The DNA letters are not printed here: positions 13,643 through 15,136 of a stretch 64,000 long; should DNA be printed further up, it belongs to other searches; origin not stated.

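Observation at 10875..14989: A POTRA-less Omp85 barrel is fused to a metallopeptidase-like domain and a TolB-type propeller, preceded by a TPR/TolB-N-like protein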

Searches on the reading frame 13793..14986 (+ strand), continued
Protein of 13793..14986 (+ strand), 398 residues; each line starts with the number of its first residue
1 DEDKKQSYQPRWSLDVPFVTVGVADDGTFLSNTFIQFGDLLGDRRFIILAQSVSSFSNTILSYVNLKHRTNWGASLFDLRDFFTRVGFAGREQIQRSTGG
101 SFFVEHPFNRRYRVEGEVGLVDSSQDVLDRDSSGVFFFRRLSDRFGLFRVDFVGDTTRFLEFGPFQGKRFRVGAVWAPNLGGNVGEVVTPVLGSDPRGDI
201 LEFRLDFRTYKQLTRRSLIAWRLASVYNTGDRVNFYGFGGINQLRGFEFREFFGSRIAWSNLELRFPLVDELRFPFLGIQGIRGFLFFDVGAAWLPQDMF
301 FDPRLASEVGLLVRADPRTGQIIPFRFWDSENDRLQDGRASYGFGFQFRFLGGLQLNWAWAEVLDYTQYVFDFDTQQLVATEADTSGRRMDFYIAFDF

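Call 79: search_solved_structures(query=A5, max_evalue=1, show_alignments=1)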
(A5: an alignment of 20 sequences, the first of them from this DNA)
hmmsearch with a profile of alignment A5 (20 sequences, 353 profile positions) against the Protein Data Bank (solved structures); distinct sequences matched with E-value up to 1: 6.
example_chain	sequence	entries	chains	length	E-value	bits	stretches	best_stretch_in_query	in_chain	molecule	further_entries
9ccg_A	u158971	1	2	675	8.9e-11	44.6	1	93-353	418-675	POTRA domain-containing protein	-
9pxj_A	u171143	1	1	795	5.8e-08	35.4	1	262-353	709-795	BamA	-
9pxg_A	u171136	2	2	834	1.9e-07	33.7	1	262-353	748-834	Outer membrane protein assembly factor BamA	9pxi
4k3c_A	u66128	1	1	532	2.9e-05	26.5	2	81-243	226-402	Outer membrane protein assembly factor BamA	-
8xnb_A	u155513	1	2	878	0.0018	20.6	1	209-296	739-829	Outer membrane protein assembly factor BamA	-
8us4_A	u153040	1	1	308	0.57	12.3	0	231-271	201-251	Translocation and assembly module subunit TamA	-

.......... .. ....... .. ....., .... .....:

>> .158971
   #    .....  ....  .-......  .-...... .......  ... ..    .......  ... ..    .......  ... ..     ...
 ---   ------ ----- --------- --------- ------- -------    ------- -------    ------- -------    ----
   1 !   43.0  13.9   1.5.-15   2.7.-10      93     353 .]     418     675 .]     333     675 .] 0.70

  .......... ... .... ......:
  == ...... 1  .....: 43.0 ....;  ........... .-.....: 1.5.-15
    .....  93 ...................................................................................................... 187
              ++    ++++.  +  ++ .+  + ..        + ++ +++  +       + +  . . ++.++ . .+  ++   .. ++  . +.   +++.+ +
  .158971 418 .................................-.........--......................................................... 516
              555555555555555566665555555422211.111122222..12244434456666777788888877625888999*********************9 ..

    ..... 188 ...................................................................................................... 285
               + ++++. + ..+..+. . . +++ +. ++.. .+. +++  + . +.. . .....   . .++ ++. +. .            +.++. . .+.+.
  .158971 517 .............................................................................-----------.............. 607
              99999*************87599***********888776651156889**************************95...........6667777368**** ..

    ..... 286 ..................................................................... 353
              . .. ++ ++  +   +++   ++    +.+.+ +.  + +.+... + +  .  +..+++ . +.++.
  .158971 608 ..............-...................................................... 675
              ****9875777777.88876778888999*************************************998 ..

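Call 81: search_protein_families(library=pfam, proteins=[L086:3322-4008:+, L088:2173-2841:+, L085:3310-4008:+], max_evalue=1)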
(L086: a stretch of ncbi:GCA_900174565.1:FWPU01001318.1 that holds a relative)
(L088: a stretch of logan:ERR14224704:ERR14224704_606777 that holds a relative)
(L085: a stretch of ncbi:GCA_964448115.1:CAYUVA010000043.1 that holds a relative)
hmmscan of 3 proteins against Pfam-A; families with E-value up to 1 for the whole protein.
L086:3322-4008:+ (229 aa): 0 families

L088:2173-2841:+ (223 aa): 0 families

L085:3310-4008:+ (233 aa): 1 family
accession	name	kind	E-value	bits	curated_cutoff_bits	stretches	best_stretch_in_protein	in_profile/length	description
PF03783.19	CsgG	-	0.03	14.1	20.8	1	69-200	37-160/210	Curli production assembly/transport component CsgG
